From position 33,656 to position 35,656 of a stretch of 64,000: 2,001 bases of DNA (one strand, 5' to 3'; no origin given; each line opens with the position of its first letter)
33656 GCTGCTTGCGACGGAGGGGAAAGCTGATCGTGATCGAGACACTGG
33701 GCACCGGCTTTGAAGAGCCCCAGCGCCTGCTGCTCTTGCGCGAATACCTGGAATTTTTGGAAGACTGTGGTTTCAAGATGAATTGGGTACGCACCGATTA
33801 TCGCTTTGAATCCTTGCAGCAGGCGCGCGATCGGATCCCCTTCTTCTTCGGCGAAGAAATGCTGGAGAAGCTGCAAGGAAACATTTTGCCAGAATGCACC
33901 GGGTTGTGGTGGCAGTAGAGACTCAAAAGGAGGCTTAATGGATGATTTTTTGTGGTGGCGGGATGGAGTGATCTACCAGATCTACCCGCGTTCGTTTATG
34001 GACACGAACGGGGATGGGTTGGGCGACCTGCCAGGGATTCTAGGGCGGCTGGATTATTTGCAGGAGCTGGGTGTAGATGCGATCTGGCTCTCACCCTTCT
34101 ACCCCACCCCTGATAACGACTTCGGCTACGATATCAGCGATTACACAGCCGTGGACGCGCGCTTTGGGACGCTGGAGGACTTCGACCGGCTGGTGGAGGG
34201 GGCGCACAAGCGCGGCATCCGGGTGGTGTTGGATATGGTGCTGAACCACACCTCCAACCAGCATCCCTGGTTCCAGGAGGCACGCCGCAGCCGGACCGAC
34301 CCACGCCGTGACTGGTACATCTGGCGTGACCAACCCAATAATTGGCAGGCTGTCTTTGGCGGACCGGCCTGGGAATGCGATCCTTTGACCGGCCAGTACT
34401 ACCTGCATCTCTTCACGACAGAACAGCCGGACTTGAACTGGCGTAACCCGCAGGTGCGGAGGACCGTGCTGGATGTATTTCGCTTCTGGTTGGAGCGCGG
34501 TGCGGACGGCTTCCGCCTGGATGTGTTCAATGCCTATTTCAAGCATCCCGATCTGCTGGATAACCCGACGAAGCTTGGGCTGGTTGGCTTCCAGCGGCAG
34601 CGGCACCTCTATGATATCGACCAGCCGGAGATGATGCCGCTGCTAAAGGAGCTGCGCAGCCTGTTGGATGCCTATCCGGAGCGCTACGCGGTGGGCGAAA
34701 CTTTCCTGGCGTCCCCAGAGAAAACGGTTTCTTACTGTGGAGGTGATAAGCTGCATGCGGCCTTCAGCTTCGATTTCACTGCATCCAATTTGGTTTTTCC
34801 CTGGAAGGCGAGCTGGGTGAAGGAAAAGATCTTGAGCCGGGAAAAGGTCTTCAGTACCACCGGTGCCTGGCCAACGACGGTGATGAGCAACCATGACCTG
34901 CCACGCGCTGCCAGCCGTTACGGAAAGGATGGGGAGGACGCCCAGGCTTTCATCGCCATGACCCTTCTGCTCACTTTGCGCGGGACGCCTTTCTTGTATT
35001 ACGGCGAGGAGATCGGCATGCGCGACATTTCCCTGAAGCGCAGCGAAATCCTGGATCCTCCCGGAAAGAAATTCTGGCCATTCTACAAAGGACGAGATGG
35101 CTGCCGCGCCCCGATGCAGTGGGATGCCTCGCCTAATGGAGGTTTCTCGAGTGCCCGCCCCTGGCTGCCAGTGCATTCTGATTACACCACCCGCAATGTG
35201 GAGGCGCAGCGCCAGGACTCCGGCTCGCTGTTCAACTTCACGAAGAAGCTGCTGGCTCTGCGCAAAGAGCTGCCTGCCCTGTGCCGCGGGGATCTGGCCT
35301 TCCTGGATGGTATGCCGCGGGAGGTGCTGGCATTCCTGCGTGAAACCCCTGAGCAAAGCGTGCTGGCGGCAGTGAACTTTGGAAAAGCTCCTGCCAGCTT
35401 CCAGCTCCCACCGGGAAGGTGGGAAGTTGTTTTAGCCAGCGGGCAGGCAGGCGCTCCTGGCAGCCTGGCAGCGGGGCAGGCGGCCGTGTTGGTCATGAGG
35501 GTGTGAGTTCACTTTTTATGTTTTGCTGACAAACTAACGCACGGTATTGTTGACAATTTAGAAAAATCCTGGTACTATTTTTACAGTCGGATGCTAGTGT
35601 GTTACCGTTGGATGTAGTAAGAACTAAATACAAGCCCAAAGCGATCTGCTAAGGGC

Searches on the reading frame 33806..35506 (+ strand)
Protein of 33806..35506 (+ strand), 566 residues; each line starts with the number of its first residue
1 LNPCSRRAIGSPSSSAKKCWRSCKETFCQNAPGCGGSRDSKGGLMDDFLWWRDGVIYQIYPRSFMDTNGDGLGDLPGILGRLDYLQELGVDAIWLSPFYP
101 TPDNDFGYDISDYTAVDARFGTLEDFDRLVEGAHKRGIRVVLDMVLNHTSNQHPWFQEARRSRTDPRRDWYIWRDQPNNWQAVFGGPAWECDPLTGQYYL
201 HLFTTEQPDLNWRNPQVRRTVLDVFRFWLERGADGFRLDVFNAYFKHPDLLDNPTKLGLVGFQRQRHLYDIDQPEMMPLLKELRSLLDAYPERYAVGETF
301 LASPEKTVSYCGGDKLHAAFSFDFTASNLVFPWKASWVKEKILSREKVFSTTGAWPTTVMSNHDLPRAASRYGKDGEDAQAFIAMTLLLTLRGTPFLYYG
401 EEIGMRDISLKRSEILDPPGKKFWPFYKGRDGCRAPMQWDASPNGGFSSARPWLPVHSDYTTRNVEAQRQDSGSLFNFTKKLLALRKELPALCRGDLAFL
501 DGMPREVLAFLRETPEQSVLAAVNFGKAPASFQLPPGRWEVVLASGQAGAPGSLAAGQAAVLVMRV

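Call 93: search_protein_families(library=pfam, proteins=[window:33806-35506:+], max_evalue=0.00001)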
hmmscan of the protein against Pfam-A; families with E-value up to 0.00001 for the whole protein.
window:33806-35506:+ (566 aa): 3 families
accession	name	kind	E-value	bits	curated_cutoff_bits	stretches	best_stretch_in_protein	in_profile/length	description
PF00128.31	Alpha-amylase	-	1.7e-135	453.2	22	1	58-495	1-446/446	Alpha amylase, catalytic domain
PF11941.14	DUF3459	-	8.3e-09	36.2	22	1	479-561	2-89/90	Domain of unknown function (DUF3459)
PF16657.11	Malt_amylase_C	-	1.8e-06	28.3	27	1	495-541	1-49/75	Maltogenic Amylase, C-terminal domain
